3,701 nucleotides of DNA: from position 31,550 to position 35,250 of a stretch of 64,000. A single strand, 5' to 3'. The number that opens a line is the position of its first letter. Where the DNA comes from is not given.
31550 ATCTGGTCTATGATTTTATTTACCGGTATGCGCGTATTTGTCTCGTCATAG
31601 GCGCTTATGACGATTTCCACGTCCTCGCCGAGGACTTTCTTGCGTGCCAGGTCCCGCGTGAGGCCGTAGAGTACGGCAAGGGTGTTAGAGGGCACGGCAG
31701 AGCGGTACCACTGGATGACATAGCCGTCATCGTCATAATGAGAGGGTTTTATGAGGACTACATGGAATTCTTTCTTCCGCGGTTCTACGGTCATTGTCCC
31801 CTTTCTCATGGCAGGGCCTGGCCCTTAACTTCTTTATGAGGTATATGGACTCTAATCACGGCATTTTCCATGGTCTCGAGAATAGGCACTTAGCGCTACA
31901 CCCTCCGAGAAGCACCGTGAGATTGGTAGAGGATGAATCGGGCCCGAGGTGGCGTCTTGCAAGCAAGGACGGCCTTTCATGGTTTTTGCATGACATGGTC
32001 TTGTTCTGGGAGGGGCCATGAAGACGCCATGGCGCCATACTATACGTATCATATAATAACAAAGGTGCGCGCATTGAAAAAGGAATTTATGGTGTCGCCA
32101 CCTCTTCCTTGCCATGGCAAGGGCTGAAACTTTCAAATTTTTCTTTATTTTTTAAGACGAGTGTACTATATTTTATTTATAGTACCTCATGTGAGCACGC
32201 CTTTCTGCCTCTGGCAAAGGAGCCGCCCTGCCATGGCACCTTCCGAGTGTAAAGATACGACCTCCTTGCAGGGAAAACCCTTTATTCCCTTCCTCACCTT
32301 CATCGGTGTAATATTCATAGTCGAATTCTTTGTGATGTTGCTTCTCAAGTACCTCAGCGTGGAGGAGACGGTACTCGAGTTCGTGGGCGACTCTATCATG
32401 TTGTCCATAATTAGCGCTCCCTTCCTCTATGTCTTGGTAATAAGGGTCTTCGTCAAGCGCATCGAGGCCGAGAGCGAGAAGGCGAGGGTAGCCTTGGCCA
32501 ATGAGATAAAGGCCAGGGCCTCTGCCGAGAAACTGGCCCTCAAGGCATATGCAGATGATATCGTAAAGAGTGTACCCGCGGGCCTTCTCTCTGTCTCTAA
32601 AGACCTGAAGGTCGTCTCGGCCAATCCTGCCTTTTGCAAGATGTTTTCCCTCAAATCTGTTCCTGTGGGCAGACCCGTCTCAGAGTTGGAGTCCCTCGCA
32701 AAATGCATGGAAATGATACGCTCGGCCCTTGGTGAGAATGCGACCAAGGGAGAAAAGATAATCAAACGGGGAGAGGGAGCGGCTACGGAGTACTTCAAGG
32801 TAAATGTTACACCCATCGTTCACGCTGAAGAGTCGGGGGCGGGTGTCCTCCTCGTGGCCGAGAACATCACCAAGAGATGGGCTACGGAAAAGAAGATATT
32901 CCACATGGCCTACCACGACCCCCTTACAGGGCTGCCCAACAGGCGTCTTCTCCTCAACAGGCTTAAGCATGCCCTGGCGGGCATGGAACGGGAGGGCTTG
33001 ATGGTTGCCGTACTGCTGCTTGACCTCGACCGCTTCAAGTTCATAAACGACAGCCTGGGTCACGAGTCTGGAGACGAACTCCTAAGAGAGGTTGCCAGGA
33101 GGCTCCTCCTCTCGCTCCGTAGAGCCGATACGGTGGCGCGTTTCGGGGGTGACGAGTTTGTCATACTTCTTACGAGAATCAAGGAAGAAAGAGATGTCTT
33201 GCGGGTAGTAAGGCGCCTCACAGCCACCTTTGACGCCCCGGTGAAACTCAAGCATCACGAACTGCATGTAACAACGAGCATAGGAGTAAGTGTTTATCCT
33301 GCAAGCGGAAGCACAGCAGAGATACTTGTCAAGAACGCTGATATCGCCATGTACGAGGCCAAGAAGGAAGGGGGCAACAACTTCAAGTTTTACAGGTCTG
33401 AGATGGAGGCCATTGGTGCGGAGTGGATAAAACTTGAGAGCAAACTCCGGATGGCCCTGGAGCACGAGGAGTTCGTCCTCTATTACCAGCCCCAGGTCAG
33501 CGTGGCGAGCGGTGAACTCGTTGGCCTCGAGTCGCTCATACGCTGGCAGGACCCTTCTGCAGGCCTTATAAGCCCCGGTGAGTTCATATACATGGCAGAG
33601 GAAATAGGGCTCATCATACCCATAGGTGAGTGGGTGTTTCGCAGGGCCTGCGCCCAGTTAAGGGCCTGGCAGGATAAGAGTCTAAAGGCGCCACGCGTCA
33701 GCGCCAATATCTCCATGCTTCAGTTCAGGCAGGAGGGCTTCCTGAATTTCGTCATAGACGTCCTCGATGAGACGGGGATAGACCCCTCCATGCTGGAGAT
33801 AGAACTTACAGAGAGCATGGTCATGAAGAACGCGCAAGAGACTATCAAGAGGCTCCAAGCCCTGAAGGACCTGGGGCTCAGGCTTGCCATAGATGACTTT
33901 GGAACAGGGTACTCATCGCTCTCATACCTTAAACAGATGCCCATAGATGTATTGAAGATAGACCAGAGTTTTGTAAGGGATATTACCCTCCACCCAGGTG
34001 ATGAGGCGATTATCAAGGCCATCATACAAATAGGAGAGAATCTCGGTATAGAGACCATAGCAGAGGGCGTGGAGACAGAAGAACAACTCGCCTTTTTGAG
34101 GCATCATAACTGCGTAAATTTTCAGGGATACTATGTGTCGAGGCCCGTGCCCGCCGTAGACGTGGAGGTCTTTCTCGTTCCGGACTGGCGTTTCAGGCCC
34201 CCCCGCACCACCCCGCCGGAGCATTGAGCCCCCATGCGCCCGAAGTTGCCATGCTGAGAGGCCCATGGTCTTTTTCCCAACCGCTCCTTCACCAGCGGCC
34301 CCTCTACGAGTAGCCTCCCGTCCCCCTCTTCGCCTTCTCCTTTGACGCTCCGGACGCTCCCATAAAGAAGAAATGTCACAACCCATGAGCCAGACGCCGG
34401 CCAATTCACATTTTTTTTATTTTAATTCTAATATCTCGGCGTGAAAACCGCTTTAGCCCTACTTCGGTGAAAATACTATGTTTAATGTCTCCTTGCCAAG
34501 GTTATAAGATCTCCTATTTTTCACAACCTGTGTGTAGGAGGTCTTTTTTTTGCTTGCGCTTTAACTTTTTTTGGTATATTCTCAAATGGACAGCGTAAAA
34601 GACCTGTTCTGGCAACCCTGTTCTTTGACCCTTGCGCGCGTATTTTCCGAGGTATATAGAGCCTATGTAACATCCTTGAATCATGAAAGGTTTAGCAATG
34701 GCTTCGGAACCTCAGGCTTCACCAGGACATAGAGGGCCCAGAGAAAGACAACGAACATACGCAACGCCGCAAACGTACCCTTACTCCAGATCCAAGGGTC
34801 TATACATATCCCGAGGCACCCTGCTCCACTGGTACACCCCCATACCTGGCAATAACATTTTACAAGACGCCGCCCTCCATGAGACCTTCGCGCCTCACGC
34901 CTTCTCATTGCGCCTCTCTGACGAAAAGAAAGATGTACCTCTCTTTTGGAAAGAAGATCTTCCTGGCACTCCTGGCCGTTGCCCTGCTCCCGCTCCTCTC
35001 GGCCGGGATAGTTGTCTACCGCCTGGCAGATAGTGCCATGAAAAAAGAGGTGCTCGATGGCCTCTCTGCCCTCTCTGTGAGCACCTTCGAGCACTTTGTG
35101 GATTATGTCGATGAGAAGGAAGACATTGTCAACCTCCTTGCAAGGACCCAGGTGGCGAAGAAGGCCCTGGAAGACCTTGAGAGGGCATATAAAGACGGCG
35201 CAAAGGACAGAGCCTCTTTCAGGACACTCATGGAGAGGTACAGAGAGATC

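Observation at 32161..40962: Compact c-di-GMP / two-component signalling cluster ending in a 1227-aa REC-PAS/GAF-HD-GYP protein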

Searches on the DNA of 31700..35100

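Call 23: search_rna_families(source=window, start=31700, end=35100, threshold=evalue, max_evalue=5)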
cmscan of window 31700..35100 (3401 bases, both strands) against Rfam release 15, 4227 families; matches with E-value up to 5: 3.
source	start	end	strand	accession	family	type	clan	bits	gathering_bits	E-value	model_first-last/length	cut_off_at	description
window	34418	34551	+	RF01859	Phe_leader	Cis-reg; leader;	-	22.4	55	1.5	1-125/125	no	Phenylalanine leader peptide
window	32094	32130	+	RF01323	CRISPR-DR10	Gene; CRISPR;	-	19.2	39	0.78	1-37/37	no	CRISPR RNA direct repeat element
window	34029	34139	-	RF02115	FAM13A-AS1_2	Gene; lncRNA;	-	17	38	2.4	1-110/110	no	FAM13A antisense RNA 1 conserved region 2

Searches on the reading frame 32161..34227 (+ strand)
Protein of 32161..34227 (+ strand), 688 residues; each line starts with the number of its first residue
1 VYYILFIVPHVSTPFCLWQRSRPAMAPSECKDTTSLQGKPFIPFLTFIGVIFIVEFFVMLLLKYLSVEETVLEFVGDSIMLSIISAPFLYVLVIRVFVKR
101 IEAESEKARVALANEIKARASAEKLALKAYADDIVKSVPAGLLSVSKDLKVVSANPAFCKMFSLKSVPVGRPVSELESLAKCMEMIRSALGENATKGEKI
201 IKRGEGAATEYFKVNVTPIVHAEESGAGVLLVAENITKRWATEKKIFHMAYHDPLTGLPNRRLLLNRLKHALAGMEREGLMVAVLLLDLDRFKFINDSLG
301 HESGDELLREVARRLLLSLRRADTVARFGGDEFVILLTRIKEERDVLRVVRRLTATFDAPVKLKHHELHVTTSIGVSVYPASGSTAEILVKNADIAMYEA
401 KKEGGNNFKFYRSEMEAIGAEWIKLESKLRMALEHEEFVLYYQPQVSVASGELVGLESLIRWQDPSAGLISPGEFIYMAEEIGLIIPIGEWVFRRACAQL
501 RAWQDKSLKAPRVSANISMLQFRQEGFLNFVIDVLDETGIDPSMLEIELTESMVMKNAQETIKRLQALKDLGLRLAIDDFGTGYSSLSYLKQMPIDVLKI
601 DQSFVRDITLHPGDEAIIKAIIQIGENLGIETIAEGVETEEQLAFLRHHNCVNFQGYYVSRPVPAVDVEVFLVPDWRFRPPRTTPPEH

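Call 3: search_protein_families(library=pfam, proteins=[window:32161-34227:+], max_evalue=0.01)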
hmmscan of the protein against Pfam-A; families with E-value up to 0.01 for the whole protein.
window:32161-34227:+ (688 aa): 8 families
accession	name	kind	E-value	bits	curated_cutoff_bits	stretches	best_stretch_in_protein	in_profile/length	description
PF00563.25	EAL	-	4.5e-75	252.5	31.3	1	428-662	3-236/236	EAL domain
PF00990.26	GGDEF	-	3e-52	177.1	23.8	1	250-407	1-161/161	Diguanylate cyclase, GGDEF domain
PF13426.13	PAS_9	-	3.8e-05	24.3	27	1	141-238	3-103/103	PAS domain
PF08448.16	PAS_4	-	0.00047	20.8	23.1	1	136-239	2-108/110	PAS fold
PF00989.32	PAS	-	0.00059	20.3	22.6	1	134-234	6-111/113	PAS fold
PF13188.13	PAS_8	-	0.00094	19.5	21.8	0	134-171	6-45/65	PAS domain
PF13596.12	PAS_10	-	0.0017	19.4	22.1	1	134-237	4-106/106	PAS domain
PF22335.1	Cas10-Cmr2_palm2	-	0.0098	16.4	27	0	328-407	57-130/133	Cas10/Cmr2, second palm domain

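Call 26: search_solved_structures(query=window:32233-34224:+, max_evalue=1e-20, show_alignments=2)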
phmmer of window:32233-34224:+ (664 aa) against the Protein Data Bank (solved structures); distinct sequences matched with E-value up to 1e-20: 57.
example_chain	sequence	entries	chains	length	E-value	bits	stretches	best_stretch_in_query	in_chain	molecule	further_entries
5m3c_A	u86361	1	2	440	2.8e-128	432.2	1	227-661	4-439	Diguanylate cyclase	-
4rnh_A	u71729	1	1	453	3.2e-125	422.1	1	223-643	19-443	Motility regulator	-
4rnf_A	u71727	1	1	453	7.7e-124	417.6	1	223-643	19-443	Motility regulator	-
9cmf_A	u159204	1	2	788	8.4e-84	285.3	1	218-645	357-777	Oxygen sensor protein DosP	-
9clo_A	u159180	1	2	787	8.4e-84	285.3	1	218-645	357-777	Oxygen sensor protein DosP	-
9bgv_A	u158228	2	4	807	8.9e-84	285.2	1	218-645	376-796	Oxygen sensor protein DosP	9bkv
9cdr_A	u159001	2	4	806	9e-84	285.2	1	218-645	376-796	Oxygen sensor protein DosP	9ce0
4rni_A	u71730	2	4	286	1.9e-75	257.7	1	388-643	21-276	Motility regulator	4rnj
5xgb_A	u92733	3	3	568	4.1e-75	256.6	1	102-640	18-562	Uncharacterized protein | Uncharacterized protein PA0861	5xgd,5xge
2r6o_A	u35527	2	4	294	2.4e-68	234.3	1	392-641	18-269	Putative diguanylate cyclase/phosphodiesterase (GGDEF & EAL domains) | PUTATIVE DIGUANYLATE CYCLASE/PHOSPHODIESTERASE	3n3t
5m1t_A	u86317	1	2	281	5.8e-66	226.4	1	390-643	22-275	MucR Phosphodiesterase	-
4hu3_A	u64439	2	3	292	1.2e-64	222.1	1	385-645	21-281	Oxygen sensor protein DosP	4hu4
8arv_A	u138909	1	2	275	8.1e-63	216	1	400-648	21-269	Bifunctional diguanylate cyclase/phosphodiesterase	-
5yrp_A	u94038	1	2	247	7.4e-56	193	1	413-648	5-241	Sensory box/response regulator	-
4hjf_A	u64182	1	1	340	2.4e-49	171.5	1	361-648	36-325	GGDEF family protein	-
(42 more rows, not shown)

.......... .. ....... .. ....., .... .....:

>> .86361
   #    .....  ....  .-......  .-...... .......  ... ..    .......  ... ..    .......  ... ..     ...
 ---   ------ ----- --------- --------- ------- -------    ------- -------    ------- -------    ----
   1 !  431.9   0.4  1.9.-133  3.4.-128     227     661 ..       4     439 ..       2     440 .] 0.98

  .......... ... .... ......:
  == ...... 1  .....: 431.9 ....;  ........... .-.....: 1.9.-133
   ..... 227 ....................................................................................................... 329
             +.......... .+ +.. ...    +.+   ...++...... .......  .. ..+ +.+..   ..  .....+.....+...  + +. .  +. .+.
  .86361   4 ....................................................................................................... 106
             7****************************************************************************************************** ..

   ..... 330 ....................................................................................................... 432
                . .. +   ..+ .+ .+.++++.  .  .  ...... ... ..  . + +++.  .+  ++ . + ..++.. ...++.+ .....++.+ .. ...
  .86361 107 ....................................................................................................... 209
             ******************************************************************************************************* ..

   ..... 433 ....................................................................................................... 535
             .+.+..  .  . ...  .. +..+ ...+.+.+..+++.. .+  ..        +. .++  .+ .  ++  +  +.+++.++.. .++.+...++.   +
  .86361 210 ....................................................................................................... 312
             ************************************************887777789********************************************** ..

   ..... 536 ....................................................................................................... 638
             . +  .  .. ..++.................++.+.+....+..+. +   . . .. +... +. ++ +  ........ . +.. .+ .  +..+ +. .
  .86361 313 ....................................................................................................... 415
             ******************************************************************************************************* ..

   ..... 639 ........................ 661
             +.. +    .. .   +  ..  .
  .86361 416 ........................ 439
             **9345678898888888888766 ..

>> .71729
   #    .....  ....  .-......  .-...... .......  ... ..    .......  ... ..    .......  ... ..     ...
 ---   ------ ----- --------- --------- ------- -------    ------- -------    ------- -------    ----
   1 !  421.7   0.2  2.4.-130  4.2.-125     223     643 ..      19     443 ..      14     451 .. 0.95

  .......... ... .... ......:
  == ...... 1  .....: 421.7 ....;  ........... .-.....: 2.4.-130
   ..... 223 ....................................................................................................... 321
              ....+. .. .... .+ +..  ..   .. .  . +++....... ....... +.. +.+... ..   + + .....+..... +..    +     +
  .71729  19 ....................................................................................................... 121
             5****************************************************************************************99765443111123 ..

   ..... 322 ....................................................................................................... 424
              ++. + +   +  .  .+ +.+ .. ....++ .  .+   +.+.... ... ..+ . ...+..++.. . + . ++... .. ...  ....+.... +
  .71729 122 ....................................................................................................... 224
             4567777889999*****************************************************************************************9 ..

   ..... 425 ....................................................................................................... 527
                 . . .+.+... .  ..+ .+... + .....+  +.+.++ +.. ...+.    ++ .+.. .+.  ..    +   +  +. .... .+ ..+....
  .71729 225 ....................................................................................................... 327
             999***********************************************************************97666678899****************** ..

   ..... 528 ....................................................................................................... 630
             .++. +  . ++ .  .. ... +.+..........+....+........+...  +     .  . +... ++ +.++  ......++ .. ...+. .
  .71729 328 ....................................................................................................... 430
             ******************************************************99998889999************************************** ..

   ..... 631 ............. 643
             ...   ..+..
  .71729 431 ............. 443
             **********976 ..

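Call 58: search_protein_families(library=ncbifam, proteins=[window:32233-34227:+], max_evalue=0.00001)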
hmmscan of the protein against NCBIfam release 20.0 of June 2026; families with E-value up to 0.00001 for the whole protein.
window:32233-34227:+ (664 aa): 30 families (the best 25 are shown)
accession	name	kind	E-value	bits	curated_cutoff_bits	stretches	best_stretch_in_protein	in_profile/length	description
NF045675.1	PhdiestaseDibA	equivalog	9.3e-143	476.8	980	1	43-645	18-622/623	phosphodiesterase DibA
NF007474.0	PRK10060.1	equivalog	1.1e-118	397.2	782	1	210-648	221-654/663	cyclic di-GMP phosphodiesterase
NF053781.1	cdiGMPphdstlr2612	equivalog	1.1e-116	391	1600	1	210-649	824-1266/1268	Tlr1612 family c-di-GMP phosphodiesterase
NF008467.0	PRK11359.1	equivalog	1.2e-115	387.4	857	1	218-648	368-792/800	oxygen-sensing cyclic-di-GMP phosphodiesterase DosP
NF052458.1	PhdiestGepA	equivalog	2.2e-108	363.6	1200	1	226-641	425-834/840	phosphodiesterase GepA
NF008807.1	PRK11829.1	equivalog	7e-82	275.6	733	1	196-645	210-659/670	biofilm formation regulator HmsP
NF007298.0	PRK09776.1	equivalog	4.5e-78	263.2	1135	1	188-640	646-1098/1111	diguanylate cyclase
NF007423.1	PRK09966.1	equivalog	2.4e-50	171.6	325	1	219-377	232-390/390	diguanylate cyclase DgcN/YfiN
NF007839.0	PRK10551.1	equivalog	3.2e-50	171.2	461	1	404-647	267-509/518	cyclic di-GMP phosphodiesterase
TIGR00254.1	GGDEF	domain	1.2e-46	158.4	37.4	1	224-385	3-165/168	diguanylate cyclase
NF045673.1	c-di-GMPRcptLapD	equivalog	1.2e-43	149.4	1020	1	221-640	231-646/647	cyclic di-GMP receptor LapD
NF052596.1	RR_EAL_PvrR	equivalog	4.7e-43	147.3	580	1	402-652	144-393/398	response regulator cyclic di-GMP phosphodiesterase PvrR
NF008281.1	PRK11059.1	equivalog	2.5e-42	145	663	1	223-640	218-631/633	RNase E specificity factor CsrD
NF038266.1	diguan_SiaD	equivalog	2.4e-40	138.5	290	1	222-382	90-250/252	biofilm regulation diguanylate cyclase SiaD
NF007135.0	PRK09581.1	equivalog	1.3e-38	133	474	1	222-383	288-451/457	PleD family two-component system response regulator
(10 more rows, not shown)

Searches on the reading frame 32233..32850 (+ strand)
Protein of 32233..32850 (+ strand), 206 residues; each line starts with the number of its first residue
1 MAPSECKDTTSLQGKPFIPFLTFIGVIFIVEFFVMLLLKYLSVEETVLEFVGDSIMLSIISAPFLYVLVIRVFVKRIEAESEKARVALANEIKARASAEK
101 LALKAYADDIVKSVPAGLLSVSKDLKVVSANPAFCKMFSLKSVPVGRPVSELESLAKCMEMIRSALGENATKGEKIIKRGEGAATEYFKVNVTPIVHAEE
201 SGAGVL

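Call 27: search_protein_families(library=pfam, proteins=[window:32233-32850:+], max_evalue=0.01)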
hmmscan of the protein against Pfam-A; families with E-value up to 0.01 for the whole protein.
window:32233-32850:+ (206 aa): 4 families
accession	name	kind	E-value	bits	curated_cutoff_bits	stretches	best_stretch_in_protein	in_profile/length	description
PF13426.13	PAS_9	-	0.00045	20.9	27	1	117-201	3-90/103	PAS domain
PF00989.32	PAS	-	0.00057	20.3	22.6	1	110-201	6-102/113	PAS fold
PF13188.13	PAS_8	-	0.0025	18.1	21.8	1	110-149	6-47/65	PAS domain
PF08448.16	PAS_4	-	0.0084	16.8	23.1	0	112-195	2-88/110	PAS fold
